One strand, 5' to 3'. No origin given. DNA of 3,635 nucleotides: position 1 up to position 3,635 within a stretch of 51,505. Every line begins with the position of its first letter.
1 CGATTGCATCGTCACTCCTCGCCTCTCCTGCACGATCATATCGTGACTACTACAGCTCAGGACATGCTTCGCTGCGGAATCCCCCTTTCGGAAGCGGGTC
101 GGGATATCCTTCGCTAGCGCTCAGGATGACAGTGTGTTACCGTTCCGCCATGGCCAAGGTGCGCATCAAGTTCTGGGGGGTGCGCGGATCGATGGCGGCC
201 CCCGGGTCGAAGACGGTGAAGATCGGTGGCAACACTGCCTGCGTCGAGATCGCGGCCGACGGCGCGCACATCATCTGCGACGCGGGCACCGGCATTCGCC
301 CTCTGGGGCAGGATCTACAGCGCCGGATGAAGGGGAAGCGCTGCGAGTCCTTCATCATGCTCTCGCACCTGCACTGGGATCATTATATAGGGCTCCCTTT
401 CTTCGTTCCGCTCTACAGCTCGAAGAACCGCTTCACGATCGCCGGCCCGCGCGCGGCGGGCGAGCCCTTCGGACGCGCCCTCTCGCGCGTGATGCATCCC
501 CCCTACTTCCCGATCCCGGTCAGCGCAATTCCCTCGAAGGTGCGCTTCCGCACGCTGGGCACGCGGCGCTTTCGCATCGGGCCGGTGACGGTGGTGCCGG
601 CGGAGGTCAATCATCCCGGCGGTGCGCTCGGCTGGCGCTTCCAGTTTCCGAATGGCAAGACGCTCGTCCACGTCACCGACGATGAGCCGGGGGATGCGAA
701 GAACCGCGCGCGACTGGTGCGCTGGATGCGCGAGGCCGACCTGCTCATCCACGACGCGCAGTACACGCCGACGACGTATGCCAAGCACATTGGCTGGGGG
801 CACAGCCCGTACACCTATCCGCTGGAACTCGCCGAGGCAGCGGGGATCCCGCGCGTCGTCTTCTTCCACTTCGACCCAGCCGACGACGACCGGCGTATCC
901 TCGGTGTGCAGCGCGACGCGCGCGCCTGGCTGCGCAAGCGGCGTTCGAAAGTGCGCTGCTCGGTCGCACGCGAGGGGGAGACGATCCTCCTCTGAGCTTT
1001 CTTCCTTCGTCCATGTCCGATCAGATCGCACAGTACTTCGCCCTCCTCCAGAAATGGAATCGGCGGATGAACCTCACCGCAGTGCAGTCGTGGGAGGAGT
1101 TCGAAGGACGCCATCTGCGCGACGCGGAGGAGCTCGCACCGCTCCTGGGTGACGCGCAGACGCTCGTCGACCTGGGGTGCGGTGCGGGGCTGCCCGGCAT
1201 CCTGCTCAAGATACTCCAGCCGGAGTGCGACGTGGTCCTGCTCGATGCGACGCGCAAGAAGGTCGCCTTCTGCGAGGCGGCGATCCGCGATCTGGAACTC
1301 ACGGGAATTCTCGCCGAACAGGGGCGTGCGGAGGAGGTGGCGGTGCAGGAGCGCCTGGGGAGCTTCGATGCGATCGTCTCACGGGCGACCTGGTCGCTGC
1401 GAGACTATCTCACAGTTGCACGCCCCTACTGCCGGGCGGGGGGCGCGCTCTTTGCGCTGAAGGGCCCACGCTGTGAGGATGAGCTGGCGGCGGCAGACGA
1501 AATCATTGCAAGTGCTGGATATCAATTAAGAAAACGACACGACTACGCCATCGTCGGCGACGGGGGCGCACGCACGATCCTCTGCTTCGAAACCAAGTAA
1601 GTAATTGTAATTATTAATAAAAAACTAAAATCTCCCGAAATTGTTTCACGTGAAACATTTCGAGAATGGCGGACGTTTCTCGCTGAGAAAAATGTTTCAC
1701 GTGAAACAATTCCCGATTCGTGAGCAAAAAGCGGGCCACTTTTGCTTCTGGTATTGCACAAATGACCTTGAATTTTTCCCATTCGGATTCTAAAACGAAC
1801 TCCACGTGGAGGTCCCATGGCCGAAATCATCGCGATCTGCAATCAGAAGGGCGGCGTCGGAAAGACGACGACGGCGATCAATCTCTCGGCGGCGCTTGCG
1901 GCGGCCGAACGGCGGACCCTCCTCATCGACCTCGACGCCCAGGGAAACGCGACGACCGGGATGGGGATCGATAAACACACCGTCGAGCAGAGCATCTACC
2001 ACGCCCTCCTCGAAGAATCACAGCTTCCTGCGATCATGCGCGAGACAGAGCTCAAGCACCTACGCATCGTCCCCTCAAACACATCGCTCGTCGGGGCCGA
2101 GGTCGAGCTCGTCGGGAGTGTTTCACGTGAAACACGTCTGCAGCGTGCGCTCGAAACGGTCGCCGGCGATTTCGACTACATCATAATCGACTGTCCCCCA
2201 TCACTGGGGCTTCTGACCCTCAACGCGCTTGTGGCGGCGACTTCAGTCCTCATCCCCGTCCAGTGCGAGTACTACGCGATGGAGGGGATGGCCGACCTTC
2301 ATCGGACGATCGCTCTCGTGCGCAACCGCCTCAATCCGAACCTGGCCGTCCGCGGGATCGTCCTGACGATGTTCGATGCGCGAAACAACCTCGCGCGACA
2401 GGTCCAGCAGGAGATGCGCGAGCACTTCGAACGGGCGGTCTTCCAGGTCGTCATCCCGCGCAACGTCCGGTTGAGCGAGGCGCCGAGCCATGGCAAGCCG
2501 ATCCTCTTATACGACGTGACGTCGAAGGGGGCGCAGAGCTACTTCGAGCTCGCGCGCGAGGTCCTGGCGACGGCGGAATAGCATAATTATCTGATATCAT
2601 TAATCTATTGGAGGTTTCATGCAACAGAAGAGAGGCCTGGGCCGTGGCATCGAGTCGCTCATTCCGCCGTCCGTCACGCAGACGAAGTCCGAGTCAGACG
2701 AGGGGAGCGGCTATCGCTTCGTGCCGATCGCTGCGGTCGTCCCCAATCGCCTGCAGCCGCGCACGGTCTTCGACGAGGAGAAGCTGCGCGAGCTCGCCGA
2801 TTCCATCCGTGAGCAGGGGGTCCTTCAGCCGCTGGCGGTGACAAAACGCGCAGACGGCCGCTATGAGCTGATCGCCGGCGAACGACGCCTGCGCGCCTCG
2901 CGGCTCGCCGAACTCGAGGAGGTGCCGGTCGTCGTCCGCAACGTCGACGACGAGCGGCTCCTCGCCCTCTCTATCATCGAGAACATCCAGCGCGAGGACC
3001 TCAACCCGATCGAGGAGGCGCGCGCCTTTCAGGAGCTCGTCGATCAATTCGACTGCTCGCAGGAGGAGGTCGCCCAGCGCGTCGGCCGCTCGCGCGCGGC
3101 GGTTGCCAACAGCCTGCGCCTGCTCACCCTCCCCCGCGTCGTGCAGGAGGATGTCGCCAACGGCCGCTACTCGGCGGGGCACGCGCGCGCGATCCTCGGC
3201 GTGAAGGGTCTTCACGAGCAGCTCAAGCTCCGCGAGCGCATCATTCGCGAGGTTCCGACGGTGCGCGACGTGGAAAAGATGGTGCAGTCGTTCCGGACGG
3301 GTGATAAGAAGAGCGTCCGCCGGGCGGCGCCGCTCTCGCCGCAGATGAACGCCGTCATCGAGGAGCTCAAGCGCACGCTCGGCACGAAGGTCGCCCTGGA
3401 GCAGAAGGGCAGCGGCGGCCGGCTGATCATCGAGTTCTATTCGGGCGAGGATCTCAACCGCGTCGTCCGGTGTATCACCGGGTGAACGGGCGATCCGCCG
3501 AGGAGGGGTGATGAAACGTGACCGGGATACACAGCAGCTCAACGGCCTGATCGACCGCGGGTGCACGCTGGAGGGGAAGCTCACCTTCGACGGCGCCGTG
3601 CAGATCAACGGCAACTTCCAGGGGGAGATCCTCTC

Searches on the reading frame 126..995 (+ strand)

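Call 81: search_protein_families(library=pfam, proteins=[window:126-995:+], max_evalue=0.0001)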
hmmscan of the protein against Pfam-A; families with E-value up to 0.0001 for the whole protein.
window:126-995:+ (289 aa): 1 family
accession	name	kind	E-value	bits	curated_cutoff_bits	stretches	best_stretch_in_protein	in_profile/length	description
PF12706.13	Lactamase_B_2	-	3.5e-17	63.1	27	1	49-249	3-200/200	Beta-lactamase superfamily domain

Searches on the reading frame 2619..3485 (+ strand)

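Call 81: search_protein_families(library=pfam, proteins=[window:2619-3485:+], max_evalue=0.0001)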
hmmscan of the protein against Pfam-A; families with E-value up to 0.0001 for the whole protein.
window:2619-3485:+ (288 aa): 3 families
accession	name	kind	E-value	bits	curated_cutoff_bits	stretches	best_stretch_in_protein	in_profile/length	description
PF02195.25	ParB_N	-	9.7e-34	115.7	26.3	1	33-124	4-95/95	ParB N-terminal domain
PF17762.8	HTH_ParB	-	1.1e-33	115.8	22.6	1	126-225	1-100/102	ParB HTH domain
PF23552.2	ParB_C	-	7.9e-07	28.9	23.8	1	240-284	2-47/50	ParB dimerisation domain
